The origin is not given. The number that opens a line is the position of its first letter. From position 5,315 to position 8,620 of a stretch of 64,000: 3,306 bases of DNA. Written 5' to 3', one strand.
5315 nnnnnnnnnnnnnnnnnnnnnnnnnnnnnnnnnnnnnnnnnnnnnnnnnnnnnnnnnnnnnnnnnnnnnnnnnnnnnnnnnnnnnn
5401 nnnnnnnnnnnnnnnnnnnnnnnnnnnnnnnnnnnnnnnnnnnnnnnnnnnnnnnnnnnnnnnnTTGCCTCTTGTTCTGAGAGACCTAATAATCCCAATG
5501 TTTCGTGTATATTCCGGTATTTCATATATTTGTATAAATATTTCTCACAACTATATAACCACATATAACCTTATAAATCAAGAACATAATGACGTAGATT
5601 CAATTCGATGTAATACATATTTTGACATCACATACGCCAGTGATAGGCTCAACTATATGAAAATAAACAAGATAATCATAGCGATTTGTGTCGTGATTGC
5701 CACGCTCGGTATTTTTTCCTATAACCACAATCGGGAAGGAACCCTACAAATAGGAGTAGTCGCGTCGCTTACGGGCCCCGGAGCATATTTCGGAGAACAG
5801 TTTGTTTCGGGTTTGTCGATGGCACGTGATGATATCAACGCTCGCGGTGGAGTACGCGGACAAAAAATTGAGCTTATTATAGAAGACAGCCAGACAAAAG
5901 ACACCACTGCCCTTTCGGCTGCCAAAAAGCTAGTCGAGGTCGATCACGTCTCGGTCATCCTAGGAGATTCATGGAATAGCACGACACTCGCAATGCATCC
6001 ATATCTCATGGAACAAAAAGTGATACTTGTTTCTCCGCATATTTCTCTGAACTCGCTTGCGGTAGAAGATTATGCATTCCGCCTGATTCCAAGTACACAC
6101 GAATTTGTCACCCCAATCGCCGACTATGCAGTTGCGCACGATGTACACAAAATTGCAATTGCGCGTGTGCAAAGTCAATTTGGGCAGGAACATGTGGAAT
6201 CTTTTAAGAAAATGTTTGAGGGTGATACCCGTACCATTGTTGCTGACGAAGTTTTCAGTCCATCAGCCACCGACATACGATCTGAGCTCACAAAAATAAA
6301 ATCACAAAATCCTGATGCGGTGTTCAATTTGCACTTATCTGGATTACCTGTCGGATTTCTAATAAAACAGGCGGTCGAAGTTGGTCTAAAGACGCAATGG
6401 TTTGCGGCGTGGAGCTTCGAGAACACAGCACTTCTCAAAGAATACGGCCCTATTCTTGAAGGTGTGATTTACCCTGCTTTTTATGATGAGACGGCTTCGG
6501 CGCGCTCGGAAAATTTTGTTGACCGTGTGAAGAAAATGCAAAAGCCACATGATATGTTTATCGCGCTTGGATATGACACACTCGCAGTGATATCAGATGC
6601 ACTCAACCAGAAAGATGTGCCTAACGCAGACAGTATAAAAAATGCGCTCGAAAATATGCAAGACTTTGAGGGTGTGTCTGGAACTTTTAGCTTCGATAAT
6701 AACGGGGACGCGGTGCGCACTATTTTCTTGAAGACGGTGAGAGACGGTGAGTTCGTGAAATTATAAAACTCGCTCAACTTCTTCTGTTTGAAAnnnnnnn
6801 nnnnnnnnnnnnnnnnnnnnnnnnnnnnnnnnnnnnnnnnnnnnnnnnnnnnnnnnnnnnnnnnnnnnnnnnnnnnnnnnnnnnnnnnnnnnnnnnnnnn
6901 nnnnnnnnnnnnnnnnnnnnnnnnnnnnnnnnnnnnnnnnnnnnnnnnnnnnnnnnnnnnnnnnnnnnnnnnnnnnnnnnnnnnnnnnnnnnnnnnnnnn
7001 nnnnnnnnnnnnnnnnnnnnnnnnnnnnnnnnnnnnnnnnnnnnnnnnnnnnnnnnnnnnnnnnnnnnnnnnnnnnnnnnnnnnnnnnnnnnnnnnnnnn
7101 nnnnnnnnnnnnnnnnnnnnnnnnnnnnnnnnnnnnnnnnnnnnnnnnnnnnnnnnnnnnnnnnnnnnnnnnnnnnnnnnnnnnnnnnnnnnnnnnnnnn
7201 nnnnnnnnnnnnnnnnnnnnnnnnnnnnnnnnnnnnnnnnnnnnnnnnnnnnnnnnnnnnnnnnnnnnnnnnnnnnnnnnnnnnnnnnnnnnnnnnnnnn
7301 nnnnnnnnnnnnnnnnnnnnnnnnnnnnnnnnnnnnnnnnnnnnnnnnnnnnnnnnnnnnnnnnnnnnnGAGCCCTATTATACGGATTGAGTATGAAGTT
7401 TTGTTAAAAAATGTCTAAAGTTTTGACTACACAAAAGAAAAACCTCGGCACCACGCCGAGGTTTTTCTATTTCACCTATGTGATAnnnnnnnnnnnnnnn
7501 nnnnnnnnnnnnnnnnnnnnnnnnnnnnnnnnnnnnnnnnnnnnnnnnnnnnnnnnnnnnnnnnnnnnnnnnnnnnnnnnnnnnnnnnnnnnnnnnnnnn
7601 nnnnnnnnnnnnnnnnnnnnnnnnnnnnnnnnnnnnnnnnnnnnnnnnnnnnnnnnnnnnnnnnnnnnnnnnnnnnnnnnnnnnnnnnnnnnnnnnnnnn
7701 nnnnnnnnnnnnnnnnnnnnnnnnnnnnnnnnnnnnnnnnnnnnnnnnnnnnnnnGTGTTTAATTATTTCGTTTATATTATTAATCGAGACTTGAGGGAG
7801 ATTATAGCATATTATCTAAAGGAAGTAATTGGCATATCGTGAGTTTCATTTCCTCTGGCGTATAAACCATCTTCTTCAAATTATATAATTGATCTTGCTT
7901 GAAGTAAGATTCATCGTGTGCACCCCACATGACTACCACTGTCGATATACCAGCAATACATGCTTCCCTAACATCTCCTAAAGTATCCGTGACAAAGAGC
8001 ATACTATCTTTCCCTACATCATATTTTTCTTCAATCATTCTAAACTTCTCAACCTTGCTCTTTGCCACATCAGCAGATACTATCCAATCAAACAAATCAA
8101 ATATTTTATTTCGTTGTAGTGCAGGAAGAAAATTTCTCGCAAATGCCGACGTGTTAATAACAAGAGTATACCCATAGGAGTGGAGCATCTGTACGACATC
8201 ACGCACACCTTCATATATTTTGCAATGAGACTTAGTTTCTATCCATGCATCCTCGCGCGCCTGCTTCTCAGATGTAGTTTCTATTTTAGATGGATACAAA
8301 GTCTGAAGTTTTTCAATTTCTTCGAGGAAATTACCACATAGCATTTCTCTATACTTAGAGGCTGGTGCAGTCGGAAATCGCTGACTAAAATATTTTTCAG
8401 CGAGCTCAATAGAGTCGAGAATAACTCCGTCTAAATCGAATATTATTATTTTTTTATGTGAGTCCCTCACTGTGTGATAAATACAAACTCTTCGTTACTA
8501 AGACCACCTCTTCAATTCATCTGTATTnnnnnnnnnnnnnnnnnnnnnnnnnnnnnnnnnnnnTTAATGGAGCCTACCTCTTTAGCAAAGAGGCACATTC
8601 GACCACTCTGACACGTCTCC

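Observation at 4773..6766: Divergent TrmB-regulator plus orphan LivK-type binding-protein module (copy 1 of 3)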

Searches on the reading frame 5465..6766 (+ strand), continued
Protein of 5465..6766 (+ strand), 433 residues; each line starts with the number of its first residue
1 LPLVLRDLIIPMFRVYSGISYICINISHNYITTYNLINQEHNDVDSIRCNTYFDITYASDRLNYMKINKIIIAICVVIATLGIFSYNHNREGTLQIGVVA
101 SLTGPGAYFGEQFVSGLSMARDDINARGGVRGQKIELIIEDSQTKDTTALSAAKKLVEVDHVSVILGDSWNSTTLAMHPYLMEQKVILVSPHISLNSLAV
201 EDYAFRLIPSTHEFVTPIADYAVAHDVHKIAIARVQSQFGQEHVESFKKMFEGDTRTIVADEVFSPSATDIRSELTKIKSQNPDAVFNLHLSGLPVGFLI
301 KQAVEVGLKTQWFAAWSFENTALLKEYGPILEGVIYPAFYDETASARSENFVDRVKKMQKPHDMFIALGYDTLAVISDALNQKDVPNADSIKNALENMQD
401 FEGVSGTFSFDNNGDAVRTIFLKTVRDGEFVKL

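Call 48: search_solved_structures(query=window:5657-6763:+, max_evalue=1e-22, show_alignments=5)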
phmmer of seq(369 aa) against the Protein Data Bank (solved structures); distinct sequences matched with E-value up to 1e-22: 6.
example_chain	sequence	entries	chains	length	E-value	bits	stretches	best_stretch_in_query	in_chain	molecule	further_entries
4gnr_A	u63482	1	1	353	2.3e-27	99.2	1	27-365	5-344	ABC transporter substrate-binding protein-branched chain amino acid transport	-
3td9_A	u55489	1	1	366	1.1e-25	93.7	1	20-365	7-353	Branched chain amino acid ABC transporter, periplasmic amino acid-binding protein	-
4mlc_A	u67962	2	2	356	1.5e-24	90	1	38-367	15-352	Extracellular ligand-binding receptor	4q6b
1z15_A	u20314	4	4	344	5e-24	88.3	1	30-352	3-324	Leu/Ile/Val-binding protein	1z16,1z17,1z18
2liv_A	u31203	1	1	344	1.8e-23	86.5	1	30-352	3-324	LEUCINE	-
4n0q_A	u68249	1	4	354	7e-23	84.5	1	21-355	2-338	Leu/Ile/Val-binding protein homolog 3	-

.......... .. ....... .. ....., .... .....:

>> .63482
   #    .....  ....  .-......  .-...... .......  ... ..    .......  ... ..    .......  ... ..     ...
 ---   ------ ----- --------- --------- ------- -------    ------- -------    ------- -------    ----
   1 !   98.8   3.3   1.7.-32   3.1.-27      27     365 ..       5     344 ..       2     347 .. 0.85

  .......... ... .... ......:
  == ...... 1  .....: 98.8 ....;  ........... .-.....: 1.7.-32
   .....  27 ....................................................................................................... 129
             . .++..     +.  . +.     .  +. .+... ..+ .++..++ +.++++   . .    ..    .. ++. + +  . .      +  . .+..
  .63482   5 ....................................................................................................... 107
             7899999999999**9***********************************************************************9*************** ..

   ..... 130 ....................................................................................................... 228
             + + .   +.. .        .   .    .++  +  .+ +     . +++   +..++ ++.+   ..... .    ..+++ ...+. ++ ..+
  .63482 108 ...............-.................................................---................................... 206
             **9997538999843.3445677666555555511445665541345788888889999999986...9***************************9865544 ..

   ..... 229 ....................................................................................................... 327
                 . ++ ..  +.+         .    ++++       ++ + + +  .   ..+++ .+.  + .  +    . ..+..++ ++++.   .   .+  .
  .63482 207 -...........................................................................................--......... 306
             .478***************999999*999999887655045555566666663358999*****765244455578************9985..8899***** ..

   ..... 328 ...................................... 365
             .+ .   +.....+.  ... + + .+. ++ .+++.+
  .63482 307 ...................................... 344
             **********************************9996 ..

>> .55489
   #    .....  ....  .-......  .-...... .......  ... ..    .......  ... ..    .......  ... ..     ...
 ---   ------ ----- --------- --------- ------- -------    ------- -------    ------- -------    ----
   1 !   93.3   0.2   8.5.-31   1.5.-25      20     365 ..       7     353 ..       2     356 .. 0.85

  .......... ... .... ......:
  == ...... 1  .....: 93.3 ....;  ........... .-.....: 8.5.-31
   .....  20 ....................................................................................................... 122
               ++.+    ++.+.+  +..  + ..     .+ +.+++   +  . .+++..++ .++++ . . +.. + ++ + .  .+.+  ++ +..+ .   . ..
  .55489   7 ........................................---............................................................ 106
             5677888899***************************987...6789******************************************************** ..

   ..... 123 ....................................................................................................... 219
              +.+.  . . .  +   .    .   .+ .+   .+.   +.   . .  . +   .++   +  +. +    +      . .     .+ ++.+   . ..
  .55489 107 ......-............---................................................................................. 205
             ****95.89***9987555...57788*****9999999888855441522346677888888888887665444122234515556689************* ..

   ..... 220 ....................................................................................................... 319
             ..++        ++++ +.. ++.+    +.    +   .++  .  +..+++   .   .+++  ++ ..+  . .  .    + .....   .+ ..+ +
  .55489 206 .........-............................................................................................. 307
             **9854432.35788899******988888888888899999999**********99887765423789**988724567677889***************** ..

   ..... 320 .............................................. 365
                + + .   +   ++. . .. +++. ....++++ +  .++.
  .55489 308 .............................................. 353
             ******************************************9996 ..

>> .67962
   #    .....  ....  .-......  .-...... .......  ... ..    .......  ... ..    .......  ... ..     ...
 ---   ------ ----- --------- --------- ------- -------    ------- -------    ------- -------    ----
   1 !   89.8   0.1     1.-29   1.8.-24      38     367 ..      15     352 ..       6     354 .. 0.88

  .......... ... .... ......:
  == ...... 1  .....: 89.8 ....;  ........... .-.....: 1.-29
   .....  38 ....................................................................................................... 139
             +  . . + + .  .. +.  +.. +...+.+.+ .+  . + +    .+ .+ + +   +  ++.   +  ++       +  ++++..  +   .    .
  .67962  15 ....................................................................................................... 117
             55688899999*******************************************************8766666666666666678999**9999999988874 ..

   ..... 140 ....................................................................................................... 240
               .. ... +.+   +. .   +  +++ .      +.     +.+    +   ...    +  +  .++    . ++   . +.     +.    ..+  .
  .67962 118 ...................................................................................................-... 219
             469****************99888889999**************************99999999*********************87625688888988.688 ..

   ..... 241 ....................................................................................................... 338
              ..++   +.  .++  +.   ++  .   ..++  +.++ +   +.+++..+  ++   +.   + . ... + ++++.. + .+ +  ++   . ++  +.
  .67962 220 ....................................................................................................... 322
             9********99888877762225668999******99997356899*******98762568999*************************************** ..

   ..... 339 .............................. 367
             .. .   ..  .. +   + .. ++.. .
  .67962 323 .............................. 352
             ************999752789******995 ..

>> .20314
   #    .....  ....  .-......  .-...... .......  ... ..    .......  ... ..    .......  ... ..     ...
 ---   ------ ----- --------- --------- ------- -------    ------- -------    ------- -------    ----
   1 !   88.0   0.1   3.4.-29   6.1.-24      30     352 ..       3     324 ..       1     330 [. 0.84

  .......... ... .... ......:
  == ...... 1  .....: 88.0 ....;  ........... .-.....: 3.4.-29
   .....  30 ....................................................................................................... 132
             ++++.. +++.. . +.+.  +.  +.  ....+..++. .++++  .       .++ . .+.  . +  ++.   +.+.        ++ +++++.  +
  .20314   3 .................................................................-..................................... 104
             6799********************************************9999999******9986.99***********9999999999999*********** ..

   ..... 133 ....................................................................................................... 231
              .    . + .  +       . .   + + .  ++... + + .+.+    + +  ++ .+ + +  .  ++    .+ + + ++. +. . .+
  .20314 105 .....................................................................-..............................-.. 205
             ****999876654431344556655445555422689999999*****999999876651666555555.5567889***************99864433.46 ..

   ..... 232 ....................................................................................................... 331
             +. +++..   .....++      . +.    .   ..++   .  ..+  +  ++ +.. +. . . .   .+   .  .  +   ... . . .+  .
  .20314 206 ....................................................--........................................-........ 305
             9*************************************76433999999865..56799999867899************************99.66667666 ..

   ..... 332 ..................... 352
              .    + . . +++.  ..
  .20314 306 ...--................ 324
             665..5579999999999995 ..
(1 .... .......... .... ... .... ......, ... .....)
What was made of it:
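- On Peripla_BP_6 / HAAT-family (LivJ/LivK-type) substrate-binding proteins: In the HMMER alignment to 1z15, Tyr18 aligns with Phe45, Ser79 with Asn107, Thr102 with Ser130, Tyr202 with Leu, and Glu226 with Trp (call 48).
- In B1, two residues that I recall as gripping the amino-acid backbone in LivJ (Tyr202, Glu226) align with Leu and Trp (call 48).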

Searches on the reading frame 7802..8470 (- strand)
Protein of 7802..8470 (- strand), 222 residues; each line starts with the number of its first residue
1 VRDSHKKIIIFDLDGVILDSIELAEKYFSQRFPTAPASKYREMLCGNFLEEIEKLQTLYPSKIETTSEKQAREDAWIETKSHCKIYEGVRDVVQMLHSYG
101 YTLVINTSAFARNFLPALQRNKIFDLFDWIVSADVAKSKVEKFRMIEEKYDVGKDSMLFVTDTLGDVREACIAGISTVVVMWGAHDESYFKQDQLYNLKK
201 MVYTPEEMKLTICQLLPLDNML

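Call 65: search_protein_families(library=pfam, proteins=[window:7802-8470:-], max_evalue=0.001)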
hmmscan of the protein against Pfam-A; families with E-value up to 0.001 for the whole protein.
window:7802-8470:- (222 aa): 3 families
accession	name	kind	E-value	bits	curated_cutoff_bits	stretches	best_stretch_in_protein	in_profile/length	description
PF13419.12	HAD_2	-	3.4e-18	66.8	23.8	1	9-180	1-178/178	Haloacid dehalogenase-like hydrolase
PF00702.32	Hydrolase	-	3.2e-13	50.9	26.4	1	7-168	2-185/191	haloacid dehalogenase-like hydrolase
PF12689.13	Acid_PPase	-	0.00023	21.5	27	0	78-187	39-157/169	Acid Phosphatase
